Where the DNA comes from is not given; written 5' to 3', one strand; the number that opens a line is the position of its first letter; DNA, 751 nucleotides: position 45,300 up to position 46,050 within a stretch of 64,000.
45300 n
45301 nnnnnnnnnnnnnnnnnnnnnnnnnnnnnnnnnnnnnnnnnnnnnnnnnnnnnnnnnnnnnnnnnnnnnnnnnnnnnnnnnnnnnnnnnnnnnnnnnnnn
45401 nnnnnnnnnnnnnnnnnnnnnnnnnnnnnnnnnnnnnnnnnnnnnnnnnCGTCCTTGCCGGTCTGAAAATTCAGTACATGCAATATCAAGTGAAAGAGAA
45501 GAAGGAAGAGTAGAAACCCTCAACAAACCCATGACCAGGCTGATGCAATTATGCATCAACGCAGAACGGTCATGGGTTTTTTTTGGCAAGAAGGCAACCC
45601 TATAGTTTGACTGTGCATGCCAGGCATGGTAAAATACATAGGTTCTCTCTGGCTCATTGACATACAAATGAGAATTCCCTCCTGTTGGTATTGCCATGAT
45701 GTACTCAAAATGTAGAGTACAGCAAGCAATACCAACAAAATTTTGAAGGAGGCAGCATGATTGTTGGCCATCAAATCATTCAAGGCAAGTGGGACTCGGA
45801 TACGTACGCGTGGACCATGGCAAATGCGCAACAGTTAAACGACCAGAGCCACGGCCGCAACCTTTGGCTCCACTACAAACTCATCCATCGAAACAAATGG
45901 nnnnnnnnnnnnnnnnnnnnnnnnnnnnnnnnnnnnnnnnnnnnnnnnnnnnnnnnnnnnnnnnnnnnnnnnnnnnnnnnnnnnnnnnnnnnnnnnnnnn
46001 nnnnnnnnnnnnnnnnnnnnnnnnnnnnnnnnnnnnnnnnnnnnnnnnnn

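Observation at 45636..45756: Structured pncB leader that base-pairs the Shine-Dalgarno: candidate NAD-responsive riboswitch or translational switch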

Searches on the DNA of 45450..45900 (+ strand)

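Call 4: search_rna_families(source=window, start=45450, end=45900, threshold=evalue, max_evalue=10, show_alignments=3)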
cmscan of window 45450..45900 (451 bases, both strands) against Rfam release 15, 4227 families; matches with E-value up to 10: 8.
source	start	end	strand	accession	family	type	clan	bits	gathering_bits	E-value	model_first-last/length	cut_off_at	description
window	45522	45583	+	RF03535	TEG147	Cis-reg;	-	22.3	56.1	0.063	1-60/60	no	Staphylococcus aureus small RNA TEG147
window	45681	45740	-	RF03394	mir-2574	Gene; miRNA;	-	20.2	90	0.14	1-68/68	no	mir-2574 microRNA precursor family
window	45680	45740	-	RF03246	MIR1515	Gene; miRNA;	-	19.1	140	0.26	1-137/137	no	MIR1515 microRNA precursor family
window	45518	45586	-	RF04165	mir-2483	Gene; miRNA;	-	16.4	75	2.8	1-80/80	no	mir-2483 microRNA precursor family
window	45682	45738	-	RF03323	mir-3613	Gene; miRNA;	-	15.4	91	2.5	14-72/86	no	mir-3613 microRNA precursor family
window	45520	45586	+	RF03729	mir-2363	Gene; miRNA;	-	14.9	90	9.7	1-72/72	no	mir-2363 microRNA precursor family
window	45680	45740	-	RF03510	mir-3660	Gene; miRNA;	-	14.5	70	7.1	1-82/82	no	mir-3660 microRNA precursor family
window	45819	45873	-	RF01890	lincRNA-p21_2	Gene; lncRNA;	-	12.5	70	10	1-52/52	no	LincRNA-p21 conserved region 2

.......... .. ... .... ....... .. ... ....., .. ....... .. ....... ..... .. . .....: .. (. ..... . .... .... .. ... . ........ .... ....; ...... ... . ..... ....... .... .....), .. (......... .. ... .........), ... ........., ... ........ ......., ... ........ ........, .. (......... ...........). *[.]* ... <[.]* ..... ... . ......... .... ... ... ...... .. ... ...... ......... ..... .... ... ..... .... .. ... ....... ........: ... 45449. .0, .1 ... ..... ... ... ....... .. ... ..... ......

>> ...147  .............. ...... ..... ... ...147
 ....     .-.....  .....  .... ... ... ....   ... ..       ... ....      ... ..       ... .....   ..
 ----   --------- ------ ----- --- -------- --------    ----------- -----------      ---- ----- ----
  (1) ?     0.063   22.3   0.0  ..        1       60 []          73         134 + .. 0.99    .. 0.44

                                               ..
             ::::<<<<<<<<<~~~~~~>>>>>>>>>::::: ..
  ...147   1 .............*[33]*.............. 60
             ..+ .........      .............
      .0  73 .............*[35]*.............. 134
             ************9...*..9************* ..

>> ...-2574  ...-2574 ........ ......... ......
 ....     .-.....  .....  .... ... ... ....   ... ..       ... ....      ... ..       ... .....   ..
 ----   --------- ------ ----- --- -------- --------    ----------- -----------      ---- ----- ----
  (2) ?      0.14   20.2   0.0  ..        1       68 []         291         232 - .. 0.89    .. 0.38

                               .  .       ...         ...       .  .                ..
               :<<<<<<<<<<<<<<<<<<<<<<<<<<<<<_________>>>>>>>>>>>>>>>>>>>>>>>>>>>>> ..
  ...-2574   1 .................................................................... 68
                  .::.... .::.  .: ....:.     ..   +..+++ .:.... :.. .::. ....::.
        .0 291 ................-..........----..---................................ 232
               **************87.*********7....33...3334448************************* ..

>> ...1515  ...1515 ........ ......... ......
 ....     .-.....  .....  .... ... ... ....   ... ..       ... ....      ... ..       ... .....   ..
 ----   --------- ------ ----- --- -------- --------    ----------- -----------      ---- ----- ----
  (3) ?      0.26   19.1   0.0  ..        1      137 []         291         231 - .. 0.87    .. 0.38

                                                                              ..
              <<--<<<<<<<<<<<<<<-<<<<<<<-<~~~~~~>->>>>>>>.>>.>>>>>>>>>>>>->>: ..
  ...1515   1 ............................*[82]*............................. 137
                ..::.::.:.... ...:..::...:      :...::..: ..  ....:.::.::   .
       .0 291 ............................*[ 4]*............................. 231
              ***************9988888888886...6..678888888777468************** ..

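Call 56: build_rna_model(alignment_id=A2, structure=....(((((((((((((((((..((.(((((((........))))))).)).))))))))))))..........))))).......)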
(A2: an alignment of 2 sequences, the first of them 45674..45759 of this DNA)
Model R1 built from alignment A2 (2 sequences, 86 columns); structure: as given.
model positions 86; base pairs 26; branch points 0; effective number of sequences 0.82; information 0.662 bits per position. Calibrated on 0.2 Mb of random sequence (short: E-values are rough).
structure used (alignment columns):
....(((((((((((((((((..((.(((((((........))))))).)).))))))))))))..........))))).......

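Call 57: search_with_rna_model(model_id=R1, sources=[window, L002, L003, L004, L005, L006, L007, L008, L009, L010, L011, L012, L013, L014, L015, L016, L017, L018, L019, L020, L021, L022, L023, L024, L025, L026, L027, L028, L029, L030, L031, L032, L033, L034, L035, L036, L037, L038, L039, L040, L041, L042, L043, L044, L045, L046, L047, L048, L049, L050, L051, L052, L053, L054, L055, L056, L057, L058, L059, L060, L061, L062, L063, L064, L065, L066, L067, L068, L069, L070, L071, L072, L073, L074, L075, L076, L077, L078, L079, L080, L081, L082, L083, L084, L085, L086, L087, L088, L089], max_evalue=10)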
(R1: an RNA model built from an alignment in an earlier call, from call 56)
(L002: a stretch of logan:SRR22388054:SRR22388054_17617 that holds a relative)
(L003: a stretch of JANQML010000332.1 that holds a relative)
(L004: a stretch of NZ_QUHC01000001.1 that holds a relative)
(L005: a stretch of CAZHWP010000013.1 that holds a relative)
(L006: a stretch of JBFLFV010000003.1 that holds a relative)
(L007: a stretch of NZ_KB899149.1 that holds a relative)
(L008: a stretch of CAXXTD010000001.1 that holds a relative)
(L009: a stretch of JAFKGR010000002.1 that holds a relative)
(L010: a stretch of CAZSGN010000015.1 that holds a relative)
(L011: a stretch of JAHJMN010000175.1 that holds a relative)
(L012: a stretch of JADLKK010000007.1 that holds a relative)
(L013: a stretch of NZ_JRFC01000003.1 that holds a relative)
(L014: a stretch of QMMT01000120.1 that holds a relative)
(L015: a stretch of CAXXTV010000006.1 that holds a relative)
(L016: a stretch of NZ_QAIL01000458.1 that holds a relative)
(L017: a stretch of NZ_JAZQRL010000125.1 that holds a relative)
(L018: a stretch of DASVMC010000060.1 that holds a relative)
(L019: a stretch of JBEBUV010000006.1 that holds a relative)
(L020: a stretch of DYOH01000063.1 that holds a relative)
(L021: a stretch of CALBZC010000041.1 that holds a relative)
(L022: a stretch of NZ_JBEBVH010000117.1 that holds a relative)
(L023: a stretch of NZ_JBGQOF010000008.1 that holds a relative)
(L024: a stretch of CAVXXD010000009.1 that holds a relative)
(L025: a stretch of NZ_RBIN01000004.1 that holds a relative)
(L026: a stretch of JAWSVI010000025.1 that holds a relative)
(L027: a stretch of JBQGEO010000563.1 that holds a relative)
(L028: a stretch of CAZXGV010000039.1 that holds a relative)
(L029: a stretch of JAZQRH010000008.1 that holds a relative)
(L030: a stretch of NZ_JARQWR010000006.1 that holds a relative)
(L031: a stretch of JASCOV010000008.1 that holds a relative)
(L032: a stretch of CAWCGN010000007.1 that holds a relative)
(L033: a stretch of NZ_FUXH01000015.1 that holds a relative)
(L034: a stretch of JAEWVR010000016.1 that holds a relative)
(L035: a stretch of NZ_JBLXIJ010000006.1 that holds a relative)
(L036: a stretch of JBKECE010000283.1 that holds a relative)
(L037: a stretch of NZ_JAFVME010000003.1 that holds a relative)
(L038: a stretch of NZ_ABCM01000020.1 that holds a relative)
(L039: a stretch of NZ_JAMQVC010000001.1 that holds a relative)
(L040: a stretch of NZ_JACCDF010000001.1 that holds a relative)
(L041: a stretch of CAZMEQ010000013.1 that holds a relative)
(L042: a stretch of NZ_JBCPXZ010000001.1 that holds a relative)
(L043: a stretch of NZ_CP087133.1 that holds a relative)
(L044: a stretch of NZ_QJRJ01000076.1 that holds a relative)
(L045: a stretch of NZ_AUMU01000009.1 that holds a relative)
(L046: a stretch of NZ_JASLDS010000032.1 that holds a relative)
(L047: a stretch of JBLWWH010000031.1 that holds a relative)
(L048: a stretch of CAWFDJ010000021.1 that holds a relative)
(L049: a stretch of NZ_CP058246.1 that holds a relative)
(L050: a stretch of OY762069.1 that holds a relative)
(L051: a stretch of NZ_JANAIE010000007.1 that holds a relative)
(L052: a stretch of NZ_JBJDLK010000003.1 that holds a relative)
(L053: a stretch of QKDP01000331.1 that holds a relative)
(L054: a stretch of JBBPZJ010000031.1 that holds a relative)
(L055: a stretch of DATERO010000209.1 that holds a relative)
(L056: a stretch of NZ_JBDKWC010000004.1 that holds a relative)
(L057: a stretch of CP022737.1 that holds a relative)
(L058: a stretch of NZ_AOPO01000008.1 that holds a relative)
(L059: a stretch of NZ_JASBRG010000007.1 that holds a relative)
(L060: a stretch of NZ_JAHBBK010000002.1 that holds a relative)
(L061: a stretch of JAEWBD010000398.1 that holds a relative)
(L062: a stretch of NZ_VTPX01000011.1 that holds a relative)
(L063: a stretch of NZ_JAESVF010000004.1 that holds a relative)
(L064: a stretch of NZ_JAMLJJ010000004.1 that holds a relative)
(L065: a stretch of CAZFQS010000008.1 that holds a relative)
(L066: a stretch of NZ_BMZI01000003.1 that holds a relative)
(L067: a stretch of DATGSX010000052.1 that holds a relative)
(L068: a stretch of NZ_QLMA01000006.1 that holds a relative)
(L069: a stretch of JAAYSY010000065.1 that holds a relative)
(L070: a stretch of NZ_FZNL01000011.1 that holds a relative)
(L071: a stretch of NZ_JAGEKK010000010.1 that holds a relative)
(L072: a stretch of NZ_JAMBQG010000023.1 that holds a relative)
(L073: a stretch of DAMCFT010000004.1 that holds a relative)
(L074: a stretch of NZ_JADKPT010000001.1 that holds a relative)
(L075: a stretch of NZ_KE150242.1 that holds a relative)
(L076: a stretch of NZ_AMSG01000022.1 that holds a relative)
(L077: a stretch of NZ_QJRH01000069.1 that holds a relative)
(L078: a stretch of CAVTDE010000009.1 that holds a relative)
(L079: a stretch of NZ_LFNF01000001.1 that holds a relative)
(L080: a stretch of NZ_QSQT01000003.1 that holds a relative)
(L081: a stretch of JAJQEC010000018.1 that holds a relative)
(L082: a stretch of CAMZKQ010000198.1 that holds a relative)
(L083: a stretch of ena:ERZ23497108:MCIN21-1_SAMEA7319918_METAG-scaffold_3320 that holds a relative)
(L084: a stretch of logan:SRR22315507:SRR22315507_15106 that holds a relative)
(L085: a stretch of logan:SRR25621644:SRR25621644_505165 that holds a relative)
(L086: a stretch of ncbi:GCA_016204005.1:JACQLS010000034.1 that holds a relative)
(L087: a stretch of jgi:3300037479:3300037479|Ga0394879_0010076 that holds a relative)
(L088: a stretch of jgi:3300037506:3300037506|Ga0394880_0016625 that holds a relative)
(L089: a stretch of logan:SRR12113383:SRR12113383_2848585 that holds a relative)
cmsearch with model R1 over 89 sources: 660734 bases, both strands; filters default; matches with E-value up to 10: 4.
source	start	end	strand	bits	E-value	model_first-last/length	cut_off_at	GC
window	45674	45759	+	118.6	7.1e-32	1-86/86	no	0.41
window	45673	45741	-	36.6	4e-07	1-86/86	no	0.38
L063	1374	1431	-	13.3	4.4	1-86/86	no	0.29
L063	6059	6109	-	13.2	4.6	1-86/86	no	0.43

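Call 86: search_dna_similar(query=window:45590-45780:+, collection=plasmids, mode=distant, max_evalue=0.01, max_rows=5)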
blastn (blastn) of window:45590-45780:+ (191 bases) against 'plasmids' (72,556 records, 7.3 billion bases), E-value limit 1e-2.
No match.

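Call 87: search_dna_similar(query=window:45590-45780:+, collection=phages, mode=distant, max_evalue=0.01, max_rows=5)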
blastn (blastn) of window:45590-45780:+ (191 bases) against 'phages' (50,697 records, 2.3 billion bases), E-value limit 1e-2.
No match.
